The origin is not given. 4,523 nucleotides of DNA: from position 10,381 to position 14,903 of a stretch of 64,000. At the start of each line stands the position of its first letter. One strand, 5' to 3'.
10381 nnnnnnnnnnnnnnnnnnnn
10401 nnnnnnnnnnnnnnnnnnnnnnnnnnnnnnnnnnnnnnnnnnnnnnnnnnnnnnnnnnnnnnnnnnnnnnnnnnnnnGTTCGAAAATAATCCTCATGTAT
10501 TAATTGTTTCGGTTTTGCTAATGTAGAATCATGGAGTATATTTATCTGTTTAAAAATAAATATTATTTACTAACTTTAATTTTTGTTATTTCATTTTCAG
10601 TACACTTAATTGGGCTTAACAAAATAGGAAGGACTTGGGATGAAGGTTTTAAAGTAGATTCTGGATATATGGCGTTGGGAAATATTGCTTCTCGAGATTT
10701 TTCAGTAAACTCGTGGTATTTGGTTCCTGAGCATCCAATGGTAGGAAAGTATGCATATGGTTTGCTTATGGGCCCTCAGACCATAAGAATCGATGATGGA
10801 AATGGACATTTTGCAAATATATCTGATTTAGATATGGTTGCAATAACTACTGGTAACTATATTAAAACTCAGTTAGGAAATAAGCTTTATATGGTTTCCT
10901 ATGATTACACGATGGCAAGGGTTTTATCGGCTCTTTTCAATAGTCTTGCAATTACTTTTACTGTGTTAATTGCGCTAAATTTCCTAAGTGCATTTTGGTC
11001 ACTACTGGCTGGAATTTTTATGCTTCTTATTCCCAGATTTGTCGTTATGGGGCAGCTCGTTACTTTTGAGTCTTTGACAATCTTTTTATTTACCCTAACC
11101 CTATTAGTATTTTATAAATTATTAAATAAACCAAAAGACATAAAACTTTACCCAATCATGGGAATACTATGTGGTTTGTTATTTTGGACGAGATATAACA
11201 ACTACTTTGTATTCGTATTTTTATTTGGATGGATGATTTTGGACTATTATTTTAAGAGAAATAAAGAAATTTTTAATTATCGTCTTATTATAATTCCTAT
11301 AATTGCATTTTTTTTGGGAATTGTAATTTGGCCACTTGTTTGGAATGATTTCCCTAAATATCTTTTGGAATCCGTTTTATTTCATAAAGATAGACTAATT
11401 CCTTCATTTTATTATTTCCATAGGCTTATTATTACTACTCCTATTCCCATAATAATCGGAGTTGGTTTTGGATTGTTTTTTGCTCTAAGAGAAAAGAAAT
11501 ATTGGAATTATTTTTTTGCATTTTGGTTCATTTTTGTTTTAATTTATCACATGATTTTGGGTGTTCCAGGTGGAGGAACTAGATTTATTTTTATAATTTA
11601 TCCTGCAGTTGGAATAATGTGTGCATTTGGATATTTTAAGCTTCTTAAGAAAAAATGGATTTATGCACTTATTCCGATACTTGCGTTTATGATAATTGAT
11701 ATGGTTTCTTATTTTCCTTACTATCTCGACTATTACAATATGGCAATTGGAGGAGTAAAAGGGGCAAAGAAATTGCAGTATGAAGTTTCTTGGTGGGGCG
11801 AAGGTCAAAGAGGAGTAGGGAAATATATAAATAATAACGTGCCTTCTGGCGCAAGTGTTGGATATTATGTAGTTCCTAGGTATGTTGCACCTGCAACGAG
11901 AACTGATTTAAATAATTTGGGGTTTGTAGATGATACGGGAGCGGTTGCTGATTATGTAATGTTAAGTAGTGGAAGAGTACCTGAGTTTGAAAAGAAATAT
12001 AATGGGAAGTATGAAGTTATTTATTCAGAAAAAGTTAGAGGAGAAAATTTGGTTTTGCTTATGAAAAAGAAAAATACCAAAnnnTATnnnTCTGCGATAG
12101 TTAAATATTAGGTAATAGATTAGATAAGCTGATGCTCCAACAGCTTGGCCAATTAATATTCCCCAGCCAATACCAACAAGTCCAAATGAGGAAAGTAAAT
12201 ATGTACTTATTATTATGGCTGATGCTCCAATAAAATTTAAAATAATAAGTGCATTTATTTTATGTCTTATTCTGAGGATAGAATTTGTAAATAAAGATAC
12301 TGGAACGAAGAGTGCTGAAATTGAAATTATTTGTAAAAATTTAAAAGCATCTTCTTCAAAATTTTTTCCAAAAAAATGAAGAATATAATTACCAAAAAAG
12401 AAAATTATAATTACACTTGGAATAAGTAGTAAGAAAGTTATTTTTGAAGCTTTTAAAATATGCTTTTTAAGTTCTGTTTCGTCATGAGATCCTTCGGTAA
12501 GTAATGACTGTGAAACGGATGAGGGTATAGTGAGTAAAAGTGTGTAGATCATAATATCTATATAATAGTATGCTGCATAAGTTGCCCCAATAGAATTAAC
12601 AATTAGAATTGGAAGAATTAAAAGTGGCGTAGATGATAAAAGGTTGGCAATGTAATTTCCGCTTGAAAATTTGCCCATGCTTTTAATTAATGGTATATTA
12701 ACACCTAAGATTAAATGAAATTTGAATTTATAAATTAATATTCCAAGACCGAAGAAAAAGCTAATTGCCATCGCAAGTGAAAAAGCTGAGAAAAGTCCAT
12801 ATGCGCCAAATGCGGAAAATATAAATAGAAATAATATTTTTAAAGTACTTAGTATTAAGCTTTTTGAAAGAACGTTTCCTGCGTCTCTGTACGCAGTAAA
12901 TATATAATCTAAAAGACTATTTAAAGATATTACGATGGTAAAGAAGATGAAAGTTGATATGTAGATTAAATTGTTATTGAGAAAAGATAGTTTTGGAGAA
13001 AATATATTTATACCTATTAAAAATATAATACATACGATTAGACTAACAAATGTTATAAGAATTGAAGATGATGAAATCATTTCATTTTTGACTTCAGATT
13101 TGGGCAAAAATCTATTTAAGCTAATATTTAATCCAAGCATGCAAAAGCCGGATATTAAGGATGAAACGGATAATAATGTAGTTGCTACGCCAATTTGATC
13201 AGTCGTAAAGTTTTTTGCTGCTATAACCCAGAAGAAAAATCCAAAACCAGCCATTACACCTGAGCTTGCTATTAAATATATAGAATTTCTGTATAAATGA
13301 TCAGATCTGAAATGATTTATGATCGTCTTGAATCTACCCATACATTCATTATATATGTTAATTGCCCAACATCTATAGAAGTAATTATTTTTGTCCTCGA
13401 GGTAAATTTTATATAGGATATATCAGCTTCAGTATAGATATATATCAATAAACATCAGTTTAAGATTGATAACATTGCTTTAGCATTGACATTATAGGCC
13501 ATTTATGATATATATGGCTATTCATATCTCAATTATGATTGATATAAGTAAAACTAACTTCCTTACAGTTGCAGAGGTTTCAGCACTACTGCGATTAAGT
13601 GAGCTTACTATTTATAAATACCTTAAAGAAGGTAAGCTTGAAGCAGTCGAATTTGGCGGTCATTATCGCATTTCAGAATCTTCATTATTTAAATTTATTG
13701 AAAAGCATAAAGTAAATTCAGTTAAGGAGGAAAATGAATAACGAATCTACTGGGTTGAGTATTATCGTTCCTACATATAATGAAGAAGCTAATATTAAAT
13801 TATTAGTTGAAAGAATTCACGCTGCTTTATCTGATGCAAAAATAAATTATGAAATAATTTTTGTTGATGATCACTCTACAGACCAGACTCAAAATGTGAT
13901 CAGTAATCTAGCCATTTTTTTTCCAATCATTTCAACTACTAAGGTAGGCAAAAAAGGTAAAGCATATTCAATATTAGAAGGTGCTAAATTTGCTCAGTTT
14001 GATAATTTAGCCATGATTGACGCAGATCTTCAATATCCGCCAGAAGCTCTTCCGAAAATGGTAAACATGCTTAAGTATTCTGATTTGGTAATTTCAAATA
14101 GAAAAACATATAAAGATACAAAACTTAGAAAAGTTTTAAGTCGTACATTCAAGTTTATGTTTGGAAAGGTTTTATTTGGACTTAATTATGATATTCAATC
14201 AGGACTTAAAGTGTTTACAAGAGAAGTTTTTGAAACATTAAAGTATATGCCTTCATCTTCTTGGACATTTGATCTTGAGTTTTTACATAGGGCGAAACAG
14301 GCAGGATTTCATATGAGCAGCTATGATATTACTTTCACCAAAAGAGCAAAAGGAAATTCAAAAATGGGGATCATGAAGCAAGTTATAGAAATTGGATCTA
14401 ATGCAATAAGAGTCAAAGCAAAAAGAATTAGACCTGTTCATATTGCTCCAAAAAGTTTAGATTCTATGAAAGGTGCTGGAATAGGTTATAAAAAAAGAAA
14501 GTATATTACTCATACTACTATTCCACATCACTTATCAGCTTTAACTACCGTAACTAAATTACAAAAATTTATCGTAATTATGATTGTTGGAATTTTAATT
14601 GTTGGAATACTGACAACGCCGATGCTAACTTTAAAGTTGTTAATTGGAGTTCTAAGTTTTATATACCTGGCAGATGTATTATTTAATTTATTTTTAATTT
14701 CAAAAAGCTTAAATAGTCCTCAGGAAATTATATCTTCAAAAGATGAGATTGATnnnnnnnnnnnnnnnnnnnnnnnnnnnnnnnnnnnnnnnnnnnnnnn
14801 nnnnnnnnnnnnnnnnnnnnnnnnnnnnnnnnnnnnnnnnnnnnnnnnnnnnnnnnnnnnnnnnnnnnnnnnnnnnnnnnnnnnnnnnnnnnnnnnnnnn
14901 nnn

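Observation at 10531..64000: Hypothesis: an undecaprenyl-phosphate-sugar-dependent extracytoplasmic glycosylation system (three DPM1-like synthases, five or more GT-C transferases, a flippase)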

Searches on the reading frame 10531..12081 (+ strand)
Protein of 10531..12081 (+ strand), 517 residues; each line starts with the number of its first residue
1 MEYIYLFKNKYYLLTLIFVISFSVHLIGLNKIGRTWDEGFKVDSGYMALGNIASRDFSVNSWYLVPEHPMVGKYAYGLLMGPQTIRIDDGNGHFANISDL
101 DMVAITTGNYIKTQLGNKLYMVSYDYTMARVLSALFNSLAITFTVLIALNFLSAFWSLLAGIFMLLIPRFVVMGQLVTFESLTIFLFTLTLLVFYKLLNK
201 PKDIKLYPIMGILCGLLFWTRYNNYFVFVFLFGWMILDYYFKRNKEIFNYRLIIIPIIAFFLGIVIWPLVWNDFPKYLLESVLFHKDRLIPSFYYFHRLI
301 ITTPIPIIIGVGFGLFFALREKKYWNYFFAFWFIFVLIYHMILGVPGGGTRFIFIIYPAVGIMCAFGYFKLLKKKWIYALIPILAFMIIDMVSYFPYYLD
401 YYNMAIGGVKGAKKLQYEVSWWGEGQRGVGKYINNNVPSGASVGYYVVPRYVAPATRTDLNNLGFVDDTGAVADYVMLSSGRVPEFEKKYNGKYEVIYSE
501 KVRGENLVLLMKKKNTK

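Call 3: search_protein_families(library=pfam, proteins=[window:10531-12081:+], max_evalue=0.01)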
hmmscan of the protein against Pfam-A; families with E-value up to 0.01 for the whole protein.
window:10531-12081:+ (517 aa): 1 family
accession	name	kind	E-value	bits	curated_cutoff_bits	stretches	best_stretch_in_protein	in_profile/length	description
PF13231.12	PMT_2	-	4.3e-06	27.5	26.1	1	126-267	21-160/160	Dolichyl-phosphate-mannose-protein mannosyltransferase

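Call 12: search_protein_families(library=ncbifam, proteins=[window:10531-12081:+], max_evalue=1)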
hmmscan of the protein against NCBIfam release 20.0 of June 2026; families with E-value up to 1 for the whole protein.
window:10531-12081:+ (517 aa): 0 families

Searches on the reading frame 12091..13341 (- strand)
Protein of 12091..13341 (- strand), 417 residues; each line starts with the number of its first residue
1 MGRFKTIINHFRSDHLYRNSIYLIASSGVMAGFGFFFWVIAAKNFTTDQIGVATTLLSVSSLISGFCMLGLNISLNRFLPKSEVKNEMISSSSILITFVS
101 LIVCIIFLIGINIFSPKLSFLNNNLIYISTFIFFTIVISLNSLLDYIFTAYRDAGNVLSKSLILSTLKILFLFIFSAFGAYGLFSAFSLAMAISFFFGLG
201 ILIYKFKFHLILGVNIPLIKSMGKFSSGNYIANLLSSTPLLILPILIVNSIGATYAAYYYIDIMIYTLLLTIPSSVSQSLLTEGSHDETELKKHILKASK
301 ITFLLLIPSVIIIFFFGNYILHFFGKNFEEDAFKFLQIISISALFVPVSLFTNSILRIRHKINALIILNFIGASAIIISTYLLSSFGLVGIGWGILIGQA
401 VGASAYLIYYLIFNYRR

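Call 3: search_protein_families(library=pfam, proteins=[window:12091-13341:-], max_evalue=0.01)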
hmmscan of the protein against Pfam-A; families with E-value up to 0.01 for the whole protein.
window:12091-13341:- (417 aa): 2 families
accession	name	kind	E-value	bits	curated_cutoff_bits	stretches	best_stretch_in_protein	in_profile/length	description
PF01554.23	MatE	-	3.8e-06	27.1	24.9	1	245-381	17-160/161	MatE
PF01943.22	Polysacc_synt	-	6.4e-05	23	28.2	0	17-274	2-263/274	Polysaccharide biosynthesis protein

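Call 12: search_protein_families(library=ncbifam, proteins=[window:12091-13341:-], max_evalue=1)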
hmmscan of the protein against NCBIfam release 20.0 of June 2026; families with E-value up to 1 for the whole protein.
window:12091-13341:- (417 aa): 1 family
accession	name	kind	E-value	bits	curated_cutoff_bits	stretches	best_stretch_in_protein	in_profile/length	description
TIGR02900.1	spore_V_B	equivalog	0.00036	19.4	372.3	2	266-400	289-421/488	stage V sporulation protein B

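Call 76: search_solved_structures(query=window:12091-13341:-, max_evalue=10)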
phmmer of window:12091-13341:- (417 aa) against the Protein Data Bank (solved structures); distinct sequences matched with E-value up to 10: 0.

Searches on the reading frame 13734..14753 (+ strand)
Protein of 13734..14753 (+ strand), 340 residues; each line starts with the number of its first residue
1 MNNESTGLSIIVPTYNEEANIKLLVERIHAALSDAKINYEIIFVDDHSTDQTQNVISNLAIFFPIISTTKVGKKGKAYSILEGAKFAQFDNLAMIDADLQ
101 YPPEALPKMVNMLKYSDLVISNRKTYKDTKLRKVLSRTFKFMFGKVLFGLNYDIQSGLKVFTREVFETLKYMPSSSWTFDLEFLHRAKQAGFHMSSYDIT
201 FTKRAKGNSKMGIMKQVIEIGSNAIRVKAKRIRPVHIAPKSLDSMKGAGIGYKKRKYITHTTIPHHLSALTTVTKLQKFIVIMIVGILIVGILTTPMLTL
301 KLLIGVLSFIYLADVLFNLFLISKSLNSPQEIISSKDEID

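Call 35: search_solved_structures(query=window:13734-14753:+, max_evalue=0.01)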
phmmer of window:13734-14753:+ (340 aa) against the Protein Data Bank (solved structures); distinct sequences matched with E-value up to 0.01: 17.
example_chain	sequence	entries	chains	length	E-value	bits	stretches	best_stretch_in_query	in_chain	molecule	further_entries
5mlz_A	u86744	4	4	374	1.3e-22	84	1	5-212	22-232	Dolichol monophosphate mannose synthase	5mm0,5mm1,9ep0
9nye_A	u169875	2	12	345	7.5e-15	58.5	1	3-174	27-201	Glycosyltransferase sll0501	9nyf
5ekp_C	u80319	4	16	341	7.5e-15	58.5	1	3-174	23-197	Uncharacterized glycosyltransferase sll0501 | Glycosyltransferase sll0501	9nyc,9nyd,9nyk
5eke_A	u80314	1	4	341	1.3e-14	57.7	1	3-175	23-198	Uncharacterized glycosyltransferase sll0501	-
9hwj_A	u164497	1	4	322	1.7e-12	50.8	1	8-172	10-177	Undecaprenyl-phosphate 4-deoxy-4-formamido-L-arabinose transferase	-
9bhc_C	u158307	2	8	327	4.6e-12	49.3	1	8-172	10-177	Undecaprenyl-phosphate 4-deoxy-4-formamido-L-arabinose transferase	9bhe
8vxh_A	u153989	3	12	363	6.5e-12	48.9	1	8-173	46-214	Undecaprenyl-phosphate 4-deoxy-4-formamido-L-arabinose transferase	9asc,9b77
2z87_A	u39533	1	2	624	2.4e-06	30.6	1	7-131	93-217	Chondroitin synthase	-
2z86_A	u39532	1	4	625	2.4e-06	30.6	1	7-131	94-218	Chondroitin synthase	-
6yv7_B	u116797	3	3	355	0.00021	24.2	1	8-104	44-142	Glycosyl transferase, family 2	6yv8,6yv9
6yv7_A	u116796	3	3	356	0.00021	24.2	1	8-104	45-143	Glycosyl transferase, family 2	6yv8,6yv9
4jd0_A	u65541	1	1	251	0.00026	23.9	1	41-190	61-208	Nucleotidyl transferase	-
8bz4_A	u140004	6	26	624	0.00049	23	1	3-123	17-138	Glycosyltransferase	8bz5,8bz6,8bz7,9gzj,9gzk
8bz8_A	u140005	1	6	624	0.00049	23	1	3-123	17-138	Glycosyltransferase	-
5tze_C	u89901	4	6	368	0.00051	23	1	8-98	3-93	Glycosyl transferase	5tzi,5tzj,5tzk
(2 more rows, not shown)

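Call 55: search_protein_families(library=ncbifam, proteins=[window:13734-14753:+], max_evalue=0.001)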
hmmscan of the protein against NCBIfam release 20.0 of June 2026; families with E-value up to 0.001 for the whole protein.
window:13734-14753:+ (340 aa): 16 families
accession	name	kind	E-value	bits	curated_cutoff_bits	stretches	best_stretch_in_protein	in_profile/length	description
NF007986.1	PRK10714.1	equivalog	5e-20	71.8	529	1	8-217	8-216/316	undecaprenyl-phosphate 4-deoxy-4-formamido-L-arabinose transferase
NF047588.1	GlcsyltransPgfSStrep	equivalog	4.5e-19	68.8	500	1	8-213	3-207/308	glycosyltransferase PgfS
TIGR04182.1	glyco_TIGR04182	equivalog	2.5e-17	63.2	325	1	9-294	3-279/293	S-layer glycoprotein N-glycosyltransferase AglJ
TIGR04283.1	glyco_like_mftF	equivalog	4.8e-16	59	182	1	8-216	1-197/221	TIGR04283 family arsenosugar biosynthesis glycosyltransferase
TIGR03937.1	PgaC_IcaA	equivalog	1.7e-14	53.6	422.3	1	4-116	43-153/407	poly-beta-1,6-N-acetyl-D-glucosamine synthase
NF007482.0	PRK10073.1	equivalog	1.2e-11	44.3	423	1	1-121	1-118/334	glycosyltransferase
NF041391.1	DPhHxTase_Halo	equivalog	3.4e-11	42.5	375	1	14-228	3-209/213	dolichyl-phosphate hexose transferase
NF038302.1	EPS_HpsE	equivalog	4.2e-10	39.1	300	1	8-98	3-96/307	hormogonium polysaccharide biosynthesis glycosyltransferase HpsE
NF047683.1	TeichurnBiosyTuaG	equivalog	5e-09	36.2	400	1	1-119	1-117/252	teichuronic acid biosynthesis protein TuaG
NF010496.0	PRK13915.1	equivalog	1.6e-08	34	262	1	5-113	30-142/307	glucosyl-3-phosphoglycerate synthase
NF041875.1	EPS_EpsD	equivalog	1.1e-07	31.6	370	1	8-110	1-101/325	exopolysaccharide biosynthesis glycosyltransferase EpsD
NF058614.1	PPMAGASynPpgS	equivalog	2.3e-06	27.2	370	1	10-195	4-190/226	polyprenyl-phospho-N-acetylgalactosaminyl synthase PpgS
NF050050.1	ProtGlycPglI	equivalog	4.8e-06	26.2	500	1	8-136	4-132/306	GalNAc(5)-diNAcBac-PP-undecaprenol beta-1,3-glucosyltransferase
TIGR03469.1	HpnB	hypoth_equivalog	7.1e-06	25.3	379.25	1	9-121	47-168/386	hopene-associated glycosyltransferase HpnB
TIGR03965.1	mycofact_glyco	equivalog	7.6e-05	21.7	280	1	6-115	74-181/467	mycofactocin biosynthesis glycosyltransferase MftF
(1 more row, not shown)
